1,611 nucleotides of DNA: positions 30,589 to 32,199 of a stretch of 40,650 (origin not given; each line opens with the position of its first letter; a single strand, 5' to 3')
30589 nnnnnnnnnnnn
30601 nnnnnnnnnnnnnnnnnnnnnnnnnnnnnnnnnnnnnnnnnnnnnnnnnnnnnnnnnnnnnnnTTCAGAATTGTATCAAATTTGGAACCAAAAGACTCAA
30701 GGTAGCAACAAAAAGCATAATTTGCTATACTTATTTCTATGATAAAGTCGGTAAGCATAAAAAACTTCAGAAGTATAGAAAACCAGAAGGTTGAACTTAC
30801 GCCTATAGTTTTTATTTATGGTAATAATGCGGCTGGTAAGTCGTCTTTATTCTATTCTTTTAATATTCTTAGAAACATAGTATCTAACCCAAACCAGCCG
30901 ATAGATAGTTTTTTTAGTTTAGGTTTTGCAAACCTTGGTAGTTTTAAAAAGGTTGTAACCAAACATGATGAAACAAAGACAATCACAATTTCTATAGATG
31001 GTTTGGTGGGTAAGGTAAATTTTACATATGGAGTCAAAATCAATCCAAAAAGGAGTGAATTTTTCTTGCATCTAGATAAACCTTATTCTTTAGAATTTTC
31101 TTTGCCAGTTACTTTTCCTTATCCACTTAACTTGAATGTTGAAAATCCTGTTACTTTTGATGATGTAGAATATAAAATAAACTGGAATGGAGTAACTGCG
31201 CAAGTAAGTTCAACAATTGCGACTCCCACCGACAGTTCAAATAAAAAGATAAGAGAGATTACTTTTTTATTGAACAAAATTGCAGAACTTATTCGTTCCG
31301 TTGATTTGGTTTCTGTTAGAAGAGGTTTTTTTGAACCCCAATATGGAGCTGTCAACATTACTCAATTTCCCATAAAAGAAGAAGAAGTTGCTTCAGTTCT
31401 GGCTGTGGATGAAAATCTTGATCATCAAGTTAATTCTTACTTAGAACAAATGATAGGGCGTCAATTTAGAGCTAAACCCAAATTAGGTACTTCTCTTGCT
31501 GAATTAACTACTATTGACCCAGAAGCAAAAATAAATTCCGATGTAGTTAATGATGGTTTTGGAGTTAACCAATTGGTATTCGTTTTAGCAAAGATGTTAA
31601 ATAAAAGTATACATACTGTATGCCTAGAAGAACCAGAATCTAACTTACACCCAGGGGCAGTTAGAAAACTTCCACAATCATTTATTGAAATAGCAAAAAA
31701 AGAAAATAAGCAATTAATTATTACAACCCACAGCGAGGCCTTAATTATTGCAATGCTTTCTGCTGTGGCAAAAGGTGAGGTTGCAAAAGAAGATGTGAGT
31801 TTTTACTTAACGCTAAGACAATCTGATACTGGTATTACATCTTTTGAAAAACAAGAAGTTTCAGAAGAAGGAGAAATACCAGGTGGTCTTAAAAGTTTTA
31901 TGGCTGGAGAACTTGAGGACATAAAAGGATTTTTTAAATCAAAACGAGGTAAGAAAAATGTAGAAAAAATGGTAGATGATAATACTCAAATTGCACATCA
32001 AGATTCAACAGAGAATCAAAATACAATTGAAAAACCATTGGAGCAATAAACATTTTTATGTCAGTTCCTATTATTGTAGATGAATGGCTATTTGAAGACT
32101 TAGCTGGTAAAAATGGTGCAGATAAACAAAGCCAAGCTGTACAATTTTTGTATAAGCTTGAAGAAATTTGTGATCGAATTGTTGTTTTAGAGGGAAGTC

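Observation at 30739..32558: Two-gene module: ABC/AAA15-type ATPase plus a small PIN-like protein (candidate undescribed defence or abortive-infection pair)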

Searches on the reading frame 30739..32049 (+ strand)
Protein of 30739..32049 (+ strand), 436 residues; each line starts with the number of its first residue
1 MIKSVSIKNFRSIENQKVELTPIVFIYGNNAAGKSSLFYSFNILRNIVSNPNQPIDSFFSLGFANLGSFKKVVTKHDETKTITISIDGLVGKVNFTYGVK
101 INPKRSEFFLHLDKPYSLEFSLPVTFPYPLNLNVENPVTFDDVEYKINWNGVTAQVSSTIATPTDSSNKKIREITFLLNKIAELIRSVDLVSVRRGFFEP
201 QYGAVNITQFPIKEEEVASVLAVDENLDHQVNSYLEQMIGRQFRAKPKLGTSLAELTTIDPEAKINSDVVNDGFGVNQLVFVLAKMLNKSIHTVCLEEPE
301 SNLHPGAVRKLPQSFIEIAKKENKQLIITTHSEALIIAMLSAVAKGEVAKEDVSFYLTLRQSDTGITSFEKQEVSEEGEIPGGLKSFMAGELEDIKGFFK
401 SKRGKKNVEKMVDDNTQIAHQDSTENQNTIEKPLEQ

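Call 4: search_protein_families(library=pfam, proteins=[window:30739-32049:+], max_evalue=0.1)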
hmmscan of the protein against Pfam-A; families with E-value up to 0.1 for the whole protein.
window:30739-32049:+ (436 aa): 5 families
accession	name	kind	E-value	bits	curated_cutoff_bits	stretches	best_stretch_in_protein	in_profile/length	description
PF13175.12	AAA_15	-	1.1e-19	71.7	32.1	1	1-336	1-374/374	AAA ATPase domain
PF13304.12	AAA_21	-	3.7e-17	63.8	27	1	23-336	1-303/304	AAA domain, putative AbiEii toxin, Type IV TA system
PF13476.12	AAA_23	-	8.1e-07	30.3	27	1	4-42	1-40/201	AAA domain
PF02463.25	SMC_N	-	5.9e-06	26.3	40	1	1-40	1-43/220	RecF/RecN/SMC N terminal domain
PF11398.14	DUF2813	-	9.4e-05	22.4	21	1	3-45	4-46/372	Protein of unknown function (DUF2813)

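Call 5: search_protein_families(library=padloc, proteins=[window:30739-32049:+], max_evalue=0.1)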
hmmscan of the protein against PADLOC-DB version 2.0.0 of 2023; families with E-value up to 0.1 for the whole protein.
window:30739-32049:+ (436 aa): 108 families (the best 25 are shown)
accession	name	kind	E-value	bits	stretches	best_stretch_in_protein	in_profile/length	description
PDLC03878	NsnB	-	2.5e-32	111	1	1-381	1-325/345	-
PDLC02335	AbiLi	-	2.9e-23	80.5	1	1-348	49-243/326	AbiLi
PDLC02979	AriA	-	3.4e-23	81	1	1-336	1-373/373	-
PDLC04148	HEC-03B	-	1.8e-22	78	2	269-396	316-442/458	-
PDLC04707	PDC-M55A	-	1.3e-21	75.1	1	3-380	4-391/421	-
PDLC04180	HEC-01A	-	4e-20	70.4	2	280-337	266-322/382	-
PDLC04178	HEC-01A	-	8.2e-19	65.9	2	2-104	9-106/399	-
PDLC04176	HEC-01A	-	9.3e-19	66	1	2-336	3-321/371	-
PDLC04179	HEC-01A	-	3.6e-18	63.9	2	1-49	1-49/459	-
PDLC02980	AriA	-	1.8e-17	62.3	1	23-336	1-303/304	-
PDLC04609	PDC-M38A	-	4.6e-17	60.3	2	273-368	257-351/371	-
PDLC04177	HEC-01A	-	7.6e-17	59.4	2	282-341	287-345/393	-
PDLC02336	AbiLi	-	9.8e-17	59.5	2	273-373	230-328/340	AbiLi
PDLC04175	HEC-01A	-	4.7e-16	56.8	2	2-104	6-98/363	-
PDLC04182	HEC-01A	-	1.3e-15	55.3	2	291-339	306-354/406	-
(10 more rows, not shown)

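Call 6: search_protein_families(library=ncbifam, proteins=[window:30739-32049:+], max_evalue=0.1)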
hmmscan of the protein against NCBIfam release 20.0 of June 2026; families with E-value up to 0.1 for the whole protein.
window:30739-32049:+ (436 aa): 18 families
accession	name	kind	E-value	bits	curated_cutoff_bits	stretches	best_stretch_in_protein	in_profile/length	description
NF047739.1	antiphage_MADS3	equivalog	5.3e-12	45.6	420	2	1-58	1-57/427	methylation-associated defense system AAA family ATPase MAD3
TIGR00611.2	recf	equivalog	2.6e-08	33.4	172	1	2-75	1-75/339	DNA replication/repair protein RecF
NF041760.1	PtuA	equivalog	0.00012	21.2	500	1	2-40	52-91/524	retron Ec78 anti-phage system effector ATPase PtuA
NF003034.1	PRK03918.1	equivalog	0.00016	19.8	700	1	2-38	3-40/878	DNA double-strand break repair ATPase Rad50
TIGR04521.1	ECF_ATPase_2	equivalog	0.0013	17.9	330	1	283-343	155-215/279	energy-coupling factor transporter ATPase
NF053563.1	Rkd4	equivalog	0.0047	15.1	860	1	2-40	3-42/747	arcadin-4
NF010860.0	PRK14267.1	equivalog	0.0051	16.5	412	1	275-335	152-210/253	phosphate ABC transporter ATP-binding protein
TIGR02315.1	ABC_phnC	equivalog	0.0063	16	266.1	0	275-335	149-208/243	phosphonate ABC transporter ATP-binding protein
NF010069.0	PRK13549.1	equivalog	0.0063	15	699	1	262-313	134-184/513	xylose ABC transporter ATP-binding protein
NF040905.2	GguA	equivalog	0.011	14.2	810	1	257-329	125-196/500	multiple monosaccharide ABC transporter ATP-binding protein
TIGR01166.1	cbiO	subfamily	0.013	15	211.8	0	290-335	145-189/190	cobalt ABC transporter, ATP-binding protein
TIGR02211.1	LolD_lipo_ex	equivalog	0.013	15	307.75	0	263-339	133-208/221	lipoprotein-releasing ABC transporter ATP-binding protein LolD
TIGR00972.1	3a0107s01c2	equivalog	0.013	14.9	343.2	0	277-333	149-203/248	phosphate ABC transporter ATP-binding protein PstB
NF010157.0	PRK13636.1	equivalog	0.013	14.7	463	0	22-56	33-71/285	cobalt transporter ATP-binding subunit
TIGR02633.1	xylG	equivalog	0.014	13.9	723.65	0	266-306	135-175/500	D-xylose ABC transporter ATP-binding protein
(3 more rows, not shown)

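Call 22: find_homologous_proteins(query=window:30739-32046:+, max_evalue=0.00001)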
Query window:30739-32046:+ (436 aa): 174 proteins with E <= 0.00001 among 5451 candidates; the best 120 are listed.
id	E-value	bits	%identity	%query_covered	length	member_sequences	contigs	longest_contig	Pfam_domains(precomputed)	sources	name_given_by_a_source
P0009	3.5e-281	950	100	100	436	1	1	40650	PF13175.13,PF13476.13,PF02463.26,PF13304.13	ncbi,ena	ncbi:MAG: AAA family ATPase [bacterium]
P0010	8.6e-201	685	75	92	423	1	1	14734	PF11398.15,PF13175.13,PF13476.13,PF02463.26,PF13304.13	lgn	-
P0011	4.1e-190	650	78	84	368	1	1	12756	PF13175.13,PF13304.13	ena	-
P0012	5.3e-163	561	62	92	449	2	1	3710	PF11398.15,PF13175.13,PF13476.13,PF02463.26,PF13304.13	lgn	-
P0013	2.0e-159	549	60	92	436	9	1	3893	PF11398.15,PF13175.13,PF13476.13,PF02463.26,PF13304.13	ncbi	-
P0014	7.4e-159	547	61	92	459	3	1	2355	PF11398.15,PF13175.13,PF13476.13,PF13304.13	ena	-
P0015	1.5e-158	546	60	93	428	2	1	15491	PF11398.15,PF13175.13,PF13476.13,PF13304.13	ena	-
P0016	6.3e-156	538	59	91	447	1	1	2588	PF11398.15,PF13175.13,PF13476.13,PF13304.13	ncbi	-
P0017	1.0e-155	537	58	97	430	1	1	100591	PF11398.15,PF13175.13,PF13476.13,PF02463.26,PF13304.13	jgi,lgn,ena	-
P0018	1.1e-155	537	59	93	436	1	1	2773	PF11398.15,PF13175.13,PF13476.13,PF13304.13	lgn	-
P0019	2.7e-154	532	60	92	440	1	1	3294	PF11398.15,PF13175.13,PF13476.13,PF13304.13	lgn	-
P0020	4.7e-154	532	55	98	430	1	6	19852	PF11398.15,PF13175.13,PF13476.13,PF13304.13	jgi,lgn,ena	-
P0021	2.2e-152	526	58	93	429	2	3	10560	PF11398.15,PF13175.13,PF13476.13,PF02463.26,PF13304.13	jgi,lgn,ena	-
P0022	1.1e-151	524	57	92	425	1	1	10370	PF11398.15,PF13175.13,PF13476.13,PF13304.13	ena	-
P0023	3.2e-150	519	58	92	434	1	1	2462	PF11398.15,PF13175.13,PF13476.13,PF13304.13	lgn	-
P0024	9.5e-137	475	54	91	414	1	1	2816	PF11398.15,PF13175.13,PF13476.13,PF13304.13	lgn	-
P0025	6.9e-134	465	53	95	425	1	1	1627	PF11398.15,PF13175.13,PF13476.13,PF02463.26,PF13304.13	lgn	-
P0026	9.0e-134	465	51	95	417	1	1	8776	PF11398.15,PF13175.13,PF13476.13,PF02463.26,PF13304.13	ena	-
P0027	3.9e-126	440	49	94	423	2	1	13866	PF11398.15,PF13175.13,PF13476.13,PF02463.26,PF13304.13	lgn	-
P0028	2.3e-125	437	50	92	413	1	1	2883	PF11398.15,PF13175.13,PF13476.13,PF02463.26,PF13304.13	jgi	-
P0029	3.1e-125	437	49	95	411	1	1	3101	PF11398.15,PF13175.13,PF13476.13,PF02463.26,PF13304.13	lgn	-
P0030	2.0e-122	427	50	92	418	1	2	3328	PF11398.15,PF13175.13,PF13476.13,PF02463.26,PF13304.13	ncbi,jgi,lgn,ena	-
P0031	1.8e-119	418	48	92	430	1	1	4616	PF11398.15,PF13175.13,PF13476.13,PF02463.26,PF13304.13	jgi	jgi:predicted ATPase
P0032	1.6e-118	415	50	93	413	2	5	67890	PF13175.13,PF13304.13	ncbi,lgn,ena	ncbi:MAG: AAA family ATPase [Patescibacteria group bacterium]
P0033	6.3e-117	409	45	98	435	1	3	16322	PF11398.15,PF13175.13,PF13476.13,PF02463.26,PF13304.13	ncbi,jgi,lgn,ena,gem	-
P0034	1.1e-113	399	47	93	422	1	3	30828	PF11398.15,PF13175.13,PF13476.13,PF02463.26,PF13304.13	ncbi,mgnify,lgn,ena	mgnify:CR=1 FL=1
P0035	1.4e-112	395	44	98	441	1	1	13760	PF11398.15,PF13175.13,PF13476.13,PF13304.13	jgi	jgi:predicted ATP-dependent endonuclease of OLD family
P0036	6.5e-106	373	45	92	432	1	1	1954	PF11398.15,PF13175.13,PF13476.13,PF02463.26,PF13304.13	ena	-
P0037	6.8e-102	360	42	91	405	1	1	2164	PF11398.15,PF13175.13,PF13476.13,PF13555.13,PF02463.26,PF13304.13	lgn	-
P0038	1.3e-98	349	45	92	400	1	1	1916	PF13175.13,PF13476.13,PF02463.26,PF13304.13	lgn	-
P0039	6.4e-97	343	41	93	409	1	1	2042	PF13175.13,PF13476.13,PF02463.26,PF13304.13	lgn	-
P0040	2.5e-95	338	42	92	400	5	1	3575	PF13175.13,PF13476.13,PF13304.13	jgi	jgi:hypothetical protein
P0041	2.7e-95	338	44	92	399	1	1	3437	PF13175.13,PF13476.13,PF02463.26,PF13304.13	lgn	-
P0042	3.8e-95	338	42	91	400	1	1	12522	PF13175.13,PF13476.13,PF02463.26,PF13304.13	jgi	-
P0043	9.3e-95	336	41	92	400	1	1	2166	PF13175.13,PF13304.13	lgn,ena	-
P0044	1.5e-93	332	41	91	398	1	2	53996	PF11398.15,PF13175.13,PF13476.13,PF02463.26,PF13304.13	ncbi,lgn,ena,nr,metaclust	ncbi:MAG: hypothetical protein AOA66_0441 [Candidatus Bathyarchaeota archaeon BA2]|nr:MAG: hypotheti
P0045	7.1e-93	330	39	93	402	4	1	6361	PF13175.13,PF13476.13,PF02463.26,PF13304.13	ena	-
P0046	8.1e-92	327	40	92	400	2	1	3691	PF11398.15,PF13175.13,PF13476.13,PF13304.13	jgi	-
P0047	1.3e-91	326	43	92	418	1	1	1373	PF11398.15,PF13175.13,PF13476.13,PF02463.26,PF13304.13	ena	-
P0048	3.8e-91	324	41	93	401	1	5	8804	PF13175.13,PF13476.13,PF02463.26,PF13304.13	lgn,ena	-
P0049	4.0e-91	324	43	91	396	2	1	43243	PF11398.15,PF13175.13,PF13476.13,PF02463.26,PF13304.13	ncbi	-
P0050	1.1e-90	323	40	92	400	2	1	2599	PF13175.13,PF13476.13,PF13304.13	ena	-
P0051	1.6e-90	322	42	91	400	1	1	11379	PF13175.13,PF13476.13,PF02463.26,PF13304.13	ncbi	-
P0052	3.4e-90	321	43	91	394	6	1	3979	PF11398.15,PF13175.13,PF13476.13,PF02463.26,PF13304.13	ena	-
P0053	8.9e-90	320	40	91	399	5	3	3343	PF13175.13,PF13476.13,PF13304.13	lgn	-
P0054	1.4e-89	319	42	92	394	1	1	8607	PF11398.15,PF13175.13,PF13476.13,PF02463.26,PF13304.13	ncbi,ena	-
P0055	1.5e-89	319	41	93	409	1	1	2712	PF13175.13,PF13476.13,PF02463.26,PF13304.13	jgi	-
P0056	5.2e-89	317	42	91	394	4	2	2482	PF11398.15,PF13175.13,PF13476.13,PF02463.26,PF13304.13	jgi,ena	jgi:AAA15 family ATPase/GTPase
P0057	9.1e-89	317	40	93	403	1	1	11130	PF11398.15,PF13175.13,PF13476.13,PF02463.26,PF13304.13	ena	-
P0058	1.9e-88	316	40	91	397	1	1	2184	PF13175.13,PF13476.13,PF02463.26,PF13304.13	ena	-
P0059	1.9e-88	315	42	92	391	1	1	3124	PF11398.15,PF13175.13,PF13476.13,PF13304.13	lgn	-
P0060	2.6e-88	315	41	91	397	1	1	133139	PF13175.13,PF13476.13,PF13304.13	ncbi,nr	ncbi:MAG: AAA family ATPase [Nitrososphaerales archaeon]|nr:AAA family ATPase [Nitrososphaerales arc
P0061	2.8e-88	315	39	92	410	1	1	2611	PF11398.15,PF13175.13,PF13476.13,PF02463.26,PF13304.13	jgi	-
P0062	2.9e-87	312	40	92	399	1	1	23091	PF13175.13,PF13476.13,PF02463.26,PF13304.13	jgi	jgi:predicted ATPase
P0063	6.8e-87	310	41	92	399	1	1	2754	PF11398.15,PF13175.13,PF13476.13,PF02463.26,PF13304.13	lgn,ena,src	-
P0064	9.8e-87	310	40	92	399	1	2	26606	PF11398.15,PF13175.13,PF13476.13,PF02463.26,PF13304.13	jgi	-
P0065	2.5e-86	309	42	91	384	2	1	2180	PF11398.15,PF13175.13,PF13476.13,PF13304.13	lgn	-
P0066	3.3e-86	308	41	91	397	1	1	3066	PF11398.15,PF13175.13,PF13476.13,PF13304.13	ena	-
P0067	4.4e-86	308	41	91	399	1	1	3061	PF13175.13,PF13476.13,PF02463.26,PF13304.13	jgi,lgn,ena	-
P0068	1.7e-85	306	39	91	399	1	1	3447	PF13175.13,PF13476.13,PF02463.26,PF13304.13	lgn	-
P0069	2.6e-85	305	41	92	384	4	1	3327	PF11398.15,PF13175.13,PF13476.13,PF02463.26,PF13304.13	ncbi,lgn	-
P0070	2.6e-85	305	42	91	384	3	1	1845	PF11398.15,PF13175.13,PF13476.13,PF02463.26,PF13304.13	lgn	-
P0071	2.5e-84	302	39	91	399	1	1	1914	PF11398.15,PF13175.13,PF13476.13,PF02463.26,PF13304.13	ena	-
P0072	1.3e-83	300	40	92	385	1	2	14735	PF11398.15,PF13175.13,PF13476.13,PF13304.13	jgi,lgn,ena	-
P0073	2.3e-83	299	40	92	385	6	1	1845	PF11398.15,PF13175.13,PF13476.13,PF13304.13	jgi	-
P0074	3.2e-83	298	40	91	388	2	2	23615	PF11398.15,PF13175.13,PF13476.13,PF13304.13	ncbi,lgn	-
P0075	7.9e-83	297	41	91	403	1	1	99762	PF11398.15,PF13175.13,PF13476.13,PF02463.26,PF13304.13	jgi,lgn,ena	-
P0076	3.2e-82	295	39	91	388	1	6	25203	PF11398.15,PF13175.13,PF13476.13,PF13304.13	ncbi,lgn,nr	ncbi:MAG: AAA family ATPase [Chthonomonadetes bacterium]|nr:AAA family ATPase [Chthonomonadetes bact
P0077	9.6e-82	293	40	92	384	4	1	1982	PF11398.15,PF13175.13,PF13476.13,PF02463.26,PF13304.13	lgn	-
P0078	4.0e-81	291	38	92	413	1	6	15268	PF11398.15,PF13175.13,PF13476.13,PF02463.26,PF13304.13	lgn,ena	-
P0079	1.6e-80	289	38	93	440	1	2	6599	PF11398.15,PF13175.13,PF13476.13,PF02463.26,PF13304.13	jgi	jgi:predicted ATPase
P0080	2.6e-80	289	39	91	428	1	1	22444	PF13175.13,PF13476.13,PF13304.13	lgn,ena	-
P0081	3.1e-80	288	38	92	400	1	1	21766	PF11398.15,PF13175.13,PF13476.13,PF02463.26,PF13304.13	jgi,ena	jgi:hypothetical protein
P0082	9.4e-80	287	38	91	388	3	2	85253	PF11398.15,PF13175.13,PF13476.13,PF02463.26,PF13304.13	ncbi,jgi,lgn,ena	ncbi:MAG: hypothetical protein C4335_07605 [Armatimonadota bacterium]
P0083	2.7e-79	285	38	92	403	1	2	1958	PF13175.13,PF13476.13,PF02463.26,PF13304.13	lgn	-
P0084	7.0e-79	284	39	91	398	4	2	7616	PF11398.15,PF13175.13,PF13476.13,PF13304.13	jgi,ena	-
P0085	7.2e-78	281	37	91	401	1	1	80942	PF13175.13,PF13476.13,PF13304.13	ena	-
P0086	1.2e-77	280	37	96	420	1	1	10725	PF11398.15,PF13175.13,PF13476.13,PF13304.13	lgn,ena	-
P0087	1.6e-77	280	38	91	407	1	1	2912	PF11398.15,PF13175.13,PF13476.13,PF02463.26,PF13304.13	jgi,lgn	jgi:AAA15 family ATPase/GTPase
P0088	1.7e-77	279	37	92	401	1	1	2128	PF11398.15,PF13175.13,PF13476.13,PF13304.13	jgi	jgi:AAA domain, putative AbiEii toxin, Type IV TA system/AAA domain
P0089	2.1e-77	279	39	91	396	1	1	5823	PF11398.15,PF13175.13,PF13476.13,PF02463.26,PF13304.13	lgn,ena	-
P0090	5.7e-77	278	37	92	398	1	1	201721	PF11398.15,PF13175.13,PF13476.13,PF13304.13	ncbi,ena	-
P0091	9.2e-77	277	38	92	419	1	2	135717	PF13175.13,PF13304.13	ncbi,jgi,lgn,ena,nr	ncbi:MAG TPA: AAA family ATPase [Candidatus Saccharimonadales bacterium]|jgi:hypothetical protein|nr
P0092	1.2e-76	277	38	92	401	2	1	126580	PF11398.15,PF13175.13,PF13476.13,PF02463.26,PF13304.13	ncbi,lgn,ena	-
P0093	2.5e-76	276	38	92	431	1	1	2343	PF11398.15,PF13175.13,PF13476.13,PF13304.13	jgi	jgi:hypothetical protein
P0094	2.6e-76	276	35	93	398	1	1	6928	PF13175.13,PF13304.13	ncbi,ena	-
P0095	3.6e-76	275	39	92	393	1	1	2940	PF11398.15,PF13175.13,PF13476.13,PF13304.13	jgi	jgi:hypothetical protein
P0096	3.9e-76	275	38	91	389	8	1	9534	PF13175.13,PF13476.13,PF02463.26,PF13304.13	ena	-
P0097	7.6e-75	271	37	92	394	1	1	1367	PF11398.15,PF13175.13,PF13476.13,PF13304.13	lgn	-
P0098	9.7e-75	270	36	96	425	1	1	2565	PF11398.15,PF13175.13,PF13476.13,PF13304.13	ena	-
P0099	9.8e-75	270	37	91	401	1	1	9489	PF11398.15,PF13175.13,PF13476.13,PF13304.13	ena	-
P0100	1.5e-74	270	38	91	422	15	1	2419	PF11398.15,PF13175.13,PF13476.13,PF13304.13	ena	-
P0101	2.7e-74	269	37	91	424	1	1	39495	PF11398.15,PF13175.13,PF13476.13,PF13304.13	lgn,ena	-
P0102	7.1e-74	268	38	92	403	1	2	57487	PF11398.15,PF13175.13,PF13476.13,PF13304.13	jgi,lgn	jgi:predicted ATPase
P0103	1.2e-73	267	38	92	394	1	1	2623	PF11398.15,PF13175.13,PF13476.13,PF13304.13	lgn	-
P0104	1.7e-73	266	38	91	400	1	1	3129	PF11398.15,PF13175.13,PF13476.13,PF13304.13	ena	-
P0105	1.2e-72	263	37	91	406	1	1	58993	PF11398.15,PF13175.13,PF13476.13,PF13304.13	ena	-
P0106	1.2e-72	263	36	92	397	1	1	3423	PF11398.15,PF13175.13,PF13476.13,PF13304.13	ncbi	-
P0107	1.8e-72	263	37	92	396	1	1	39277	PF11398.15,PF13175.13,PF13476.13,PF13304.13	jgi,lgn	jgi:predicted ATPase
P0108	3.9e-72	262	37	92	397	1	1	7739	PF11398.15,PF13175.13,PF13304.13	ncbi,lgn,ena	-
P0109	4.6e-72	262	36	92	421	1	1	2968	PF13175.13,PF13476.13,PF13304.13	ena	-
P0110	1.6e-71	260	36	91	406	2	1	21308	PF11398.15,PF13175.13,PF13476.13,PF13304.13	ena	-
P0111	2.8e-71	259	37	92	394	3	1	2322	PF11398.15,PF13175.13,PF13476.13,PF13304.13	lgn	-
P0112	5.4e-71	258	37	92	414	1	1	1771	PF11398.15,PF13175.13,PF13476.13,PF13304.13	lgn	-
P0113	5.9e-71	258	36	91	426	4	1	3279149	PF11398.15,PF13175.13,PF13476.13,PF13304.13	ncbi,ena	-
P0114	6.2e-71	258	36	94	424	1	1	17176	PF13175.13,PF13476.13,PF13304.13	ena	-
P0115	1.2e-70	257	37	92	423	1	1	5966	PF11398.15,PF13175.13,PF13476.13,PF02463.26,PF13304.13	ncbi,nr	ncbi:MAG: AAA family ATPase [Acidobacteria bacterium]|nr:AAA family ATPase [Acidobacteriota bacteriu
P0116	1.0e-69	254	37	91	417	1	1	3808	PF11398.15,PF13175.13,PF13476.13,PF13304.13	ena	-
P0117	1.2e-69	254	36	92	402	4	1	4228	PF11398.15,PF13175.13,PF13476.13,PF02463.26,PF13304.13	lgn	-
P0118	3.6e-69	252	49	54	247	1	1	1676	PF13175.13,PF13304.13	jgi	jgi:predicted ATPase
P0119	1.0e-68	251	35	92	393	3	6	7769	PF11398.15,PF13175.13,PF13476.13,PF13304.13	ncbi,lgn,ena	-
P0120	1.3e-68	250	36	91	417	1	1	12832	PF11398.15,PF13175.13,PF13476.13,PF13304.13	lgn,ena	-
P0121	2.4e-68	249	36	91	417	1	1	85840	PF11398.15,PF13175.13,PF13476.13,PF13304.13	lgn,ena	-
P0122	5.0e-68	248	36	91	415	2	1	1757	PF11398.15,PF13175.13,PF13476.13,PF13304.13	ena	-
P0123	6.1e-68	248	35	91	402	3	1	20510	PF11398.15,PF13175.13,PF13476.13,PF13304.13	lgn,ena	-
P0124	2.2e-67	246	60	43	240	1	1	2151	PF13175.13,PF13304.13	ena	-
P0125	2.9e-67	246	34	91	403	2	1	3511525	PF11398.15,PF13175.13,PF13476.13,PF13304.13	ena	-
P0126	2.3e-66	243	36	91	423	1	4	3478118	PF11398.15,PF13175.13,PF13476.13,PF02463.26,PF13304.13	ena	-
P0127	5.3e-66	242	33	91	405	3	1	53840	PF11398.15,PF13175.13,PF13476.13,PF13304.13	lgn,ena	-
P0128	8.4e-66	241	34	91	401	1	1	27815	PF11398.15,PF13175.13,PF13476.13,PF02463.26,PF13304.13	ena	-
